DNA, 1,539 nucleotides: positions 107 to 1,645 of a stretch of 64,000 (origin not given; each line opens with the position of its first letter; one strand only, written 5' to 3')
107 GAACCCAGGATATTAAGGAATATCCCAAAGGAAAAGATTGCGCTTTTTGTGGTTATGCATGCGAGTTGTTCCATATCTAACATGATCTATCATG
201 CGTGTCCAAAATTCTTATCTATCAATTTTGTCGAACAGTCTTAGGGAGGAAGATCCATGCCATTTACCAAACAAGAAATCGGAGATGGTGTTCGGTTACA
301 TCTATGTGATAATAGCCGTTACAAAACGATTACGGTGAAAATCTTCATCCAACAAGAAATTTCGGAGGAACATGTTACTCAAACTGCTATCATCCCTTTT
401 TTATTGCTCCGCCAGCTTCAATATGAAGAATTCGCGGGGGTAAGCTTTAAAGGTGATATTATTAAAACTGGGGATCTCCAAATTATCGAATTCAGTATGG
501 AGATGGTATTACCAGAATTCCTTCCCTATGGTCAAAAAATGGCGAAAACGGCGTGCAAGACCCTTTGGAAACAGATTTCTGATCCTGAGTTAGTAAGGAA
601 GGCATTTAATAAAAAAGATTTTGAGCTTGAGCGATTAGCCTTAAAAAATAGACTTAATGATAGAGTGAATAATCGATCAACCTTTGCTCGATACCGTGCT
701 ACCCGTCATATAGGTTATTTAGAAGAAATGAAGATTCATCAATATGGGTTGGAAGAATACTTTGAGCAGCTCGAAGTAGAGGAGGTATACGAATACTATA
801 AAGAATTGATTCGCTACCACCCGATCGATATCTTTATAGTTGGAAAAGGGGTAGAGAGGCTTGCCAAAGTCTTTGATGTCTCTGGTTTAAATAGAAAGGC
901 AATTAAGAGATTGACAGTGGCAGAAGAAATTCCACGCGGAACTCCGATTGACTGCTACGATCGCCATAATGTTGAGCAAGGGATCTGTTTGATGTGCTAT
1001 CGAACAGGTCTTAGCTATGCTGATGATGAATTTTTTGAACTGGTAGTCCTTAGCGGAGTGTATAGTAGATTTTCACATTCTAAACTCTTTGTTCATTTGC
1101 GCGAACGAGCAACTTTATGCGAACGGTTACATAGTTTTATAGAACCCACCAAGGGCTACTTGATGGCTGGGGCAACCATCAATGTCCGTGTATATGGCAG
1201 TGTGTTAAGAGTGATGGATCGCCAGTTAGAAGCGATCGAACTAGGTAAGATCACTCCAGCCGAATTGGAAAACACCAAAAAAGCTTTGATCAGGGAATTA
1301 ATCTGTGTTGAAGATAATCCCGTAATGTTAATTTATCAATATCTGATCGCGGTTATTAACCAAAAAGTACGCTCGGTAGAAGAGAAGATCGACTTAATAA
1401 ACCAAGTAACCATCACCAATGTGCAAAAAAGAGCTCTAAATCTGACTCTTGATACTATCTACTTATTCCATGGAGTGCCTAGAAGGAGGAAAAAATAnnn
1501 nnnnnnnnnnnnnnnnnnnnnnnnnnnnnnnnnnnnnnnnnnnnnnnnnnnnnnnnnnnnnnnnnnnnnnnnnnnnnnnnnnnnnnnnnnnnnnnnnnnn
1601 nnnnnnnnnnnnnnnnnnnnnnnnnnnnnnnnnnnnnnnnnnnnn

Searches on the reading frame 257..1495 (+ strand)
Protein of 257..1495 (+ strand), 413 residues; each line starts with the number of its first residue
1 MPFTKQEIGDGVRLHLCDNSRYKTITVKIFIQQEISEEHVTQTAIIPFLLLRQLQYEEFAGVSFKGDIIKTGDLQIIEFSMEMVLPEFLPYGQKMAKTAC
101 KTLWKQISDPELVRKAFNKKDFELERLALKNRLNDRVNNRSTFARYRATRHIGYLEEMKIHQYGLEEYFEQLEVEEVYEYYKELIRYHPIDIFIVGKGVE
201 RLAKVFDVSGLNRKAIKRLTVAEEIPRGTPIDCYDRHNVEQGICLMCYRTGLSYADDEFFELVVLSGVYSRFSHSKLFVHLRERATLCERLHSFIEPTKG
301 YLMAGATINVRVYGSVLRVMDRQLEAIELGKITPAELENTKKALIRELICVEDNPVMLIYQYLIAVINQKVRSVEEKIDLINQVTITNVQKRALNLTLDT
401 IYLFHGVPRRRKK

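Call 69: search_protein_families(library=padloc, alignment_id=A4, max_evalue=0.001)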
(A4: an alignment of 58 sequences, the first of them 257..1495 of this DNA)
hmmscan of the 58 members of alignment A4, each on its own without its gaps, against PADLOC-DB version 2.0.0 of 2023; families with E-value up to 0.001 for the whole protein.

A. member 1, window:257-1495:+ (413 aa): 0 families

B. families by the number of members that match (of 58 scanned): 75 families (the first 25 are shown)
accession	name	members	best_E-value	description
PDLC04135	mad3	2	4.7e-43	mads_3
PDLC04140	mad8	2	6.8e-17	mads_8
PDLC02980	AriA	2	4.8e-15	-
PDLC04164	AriA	2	2.6e-08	-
PDLC02914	ATPase-Toprim_I-B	2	2.7e-07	-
PDLC04134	mad2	1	4.3e-31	mads_2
PDLC03954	RmrA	1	3.7e-12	-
PDLC03951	RmrA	1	2e-11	-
PDLC03945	RmrA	1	1.2e-10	-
PDLC03952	RmrA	1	5.8e-10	-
PDLC04213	HEC-02A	1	8.1e-10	-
PDLC03947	RmrA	1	9.3e-10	-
PDLC02335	AbiLi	1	6.4e-09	AbiLi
PDLC04214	HEC-02A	1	1.3e-08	-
PDLC04142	capH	1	1.8e-08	capH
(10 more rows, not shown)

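Call 70: search_protein_families(library=pfam, alignment_id=A4, max_evalue=0.00001)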
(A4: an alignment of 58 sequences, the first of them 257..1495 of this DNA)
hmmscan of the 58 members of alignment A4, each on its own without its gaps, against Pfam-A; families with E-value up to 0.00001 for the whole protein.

A. member 1, window:257-1495:+ (413 aa): 1 family
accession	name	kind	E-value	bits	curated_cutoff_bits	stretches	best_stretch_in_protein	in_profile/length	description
PF05193.26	Peptidase_M16_C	-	1.6e-12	48.1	23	1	172-344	2-181/181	Peptidase M16 inactive domain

B. families by the number of members that match (of 58 scanned): 114 families (the first 25 are shown)
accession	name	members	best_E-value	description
PF06415.18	iPGM_N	2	3.4e-93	BPG-independent PGAM N-terminus (iPGM_N)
PF01676.23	Metalloenzyme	2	3.7e-83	Metalloenzyme superfamily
PF01168.26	Ala_racemase_N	2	4.8e-72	Alanine racemase, N-terminal domain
PF00005.33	ABC_tran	2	8.5e-38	ABC transporter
PF00528.27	BPD_transp_1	2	1.6e-25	Binding-protein-dependent transport system inner membrane component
PF13304.12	AAA_21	2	1.9e-15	AAA domain, putative AbiEii toxin, Type IV TA system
PF05193.26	Peptidase_M16_C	2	1.6e-12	Peptidase M16 inactive domain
PF03888.20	MucB_RseB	2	3.7e-07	MucB/RseB N-terminal domain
PF12974.12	Phosphonate-bd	2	5.9e-07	ABC transporter, phosphonate, periplasmic substrate-binding protein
PF01268.25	FTHFS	1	6.6e-282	Formate--tetrahydrofolate ligase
PF00873.25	ACR_tran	1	3.5e-217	AcrB/AcrD/AcrF family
PF00162.24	PGK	1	4.9e-175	Phosphoglycerate kinase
PF00113.28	Enolase_C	1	1.7e-140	Enolase, C-terminal TIM barrel domain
PF01933.23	CofD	1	2.3e-115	2-phospho-L-lactate transferase CofD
PF00121.24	TIM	1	6e-97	Triosephosphate isomerase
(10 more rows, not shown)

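Call 97: list_cluster_members(proteins=[window:257-1495:+, window:1498-2778:+, window:2791-3357:+, window:3365-4147:+, window:4780-5823:+, window:62205-63323:+, window:61657-62118:-, window:59268-60944:+, window:58300-59103:-, window:57349-58221:-])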
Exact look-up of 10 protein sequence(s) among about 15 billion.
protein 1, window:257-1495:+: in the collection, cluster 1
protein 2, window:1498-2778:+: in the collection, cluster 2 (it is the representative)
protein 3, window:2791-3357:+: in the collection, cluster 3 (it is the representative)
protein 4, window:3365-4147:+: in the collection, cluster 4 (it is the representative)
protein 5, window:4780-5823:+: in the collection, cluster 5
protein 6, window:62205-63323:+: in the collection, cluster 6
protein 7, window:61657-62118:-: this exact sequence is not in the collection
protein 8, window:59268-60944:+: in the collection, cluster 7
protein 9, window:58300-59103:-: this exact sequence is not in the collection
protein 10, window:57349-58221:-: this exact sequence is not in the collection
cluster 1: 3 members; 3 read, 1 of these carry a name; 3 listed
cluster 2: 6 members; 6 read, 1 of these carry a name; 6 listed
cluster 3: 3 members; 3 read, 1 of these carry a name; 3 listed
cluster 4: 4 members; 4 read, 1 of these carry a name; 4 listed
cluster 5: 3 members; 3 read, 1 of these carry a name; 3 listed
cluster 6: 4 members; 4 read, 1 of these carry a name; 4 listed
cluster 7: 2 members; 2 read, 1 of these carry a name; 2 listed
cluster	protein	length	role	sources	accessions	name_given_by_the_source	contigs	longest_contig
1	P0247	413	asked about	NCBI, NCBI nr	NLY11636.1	MAG: insulinase family protein [Firmicutes bacterium] | insulinase family protein [Bacillota bacterium]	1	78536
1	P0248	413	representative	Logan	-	-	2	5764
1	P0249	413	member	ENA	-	-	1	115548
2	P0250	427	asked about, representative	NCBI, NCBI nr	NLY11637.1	MAG: insulinase family protein [Firmicutes bacterium] | insulinase family protein [Bacillota bacterium]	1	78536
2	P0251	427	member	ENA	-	-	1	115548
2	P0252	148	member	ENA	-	-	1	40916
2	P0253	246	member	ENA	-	-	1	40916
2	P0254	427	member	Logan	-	-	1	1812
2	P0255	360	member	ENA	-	-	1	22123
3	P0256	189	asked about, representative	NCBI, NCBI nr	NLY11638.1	MAG: 5-formyltetrahydrofolate cyclo-ligase [Firmicutes bacterium] | 5-formyltetrahydrofolate cyclo-ligase [Bacillota bacterium]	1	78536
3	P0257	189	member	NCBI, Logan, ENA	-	-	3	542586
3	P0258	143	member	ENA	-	-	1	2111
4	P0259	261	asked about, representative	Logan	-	-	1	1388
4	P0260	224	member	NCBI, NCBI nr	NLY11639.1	MAG: deoxyribose-phosphate aldolase [Firmicutes bacterium] | deoxyribose-phosphate aldolase [Bacillota bacterium]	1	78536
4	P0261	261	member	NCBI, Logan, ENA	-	-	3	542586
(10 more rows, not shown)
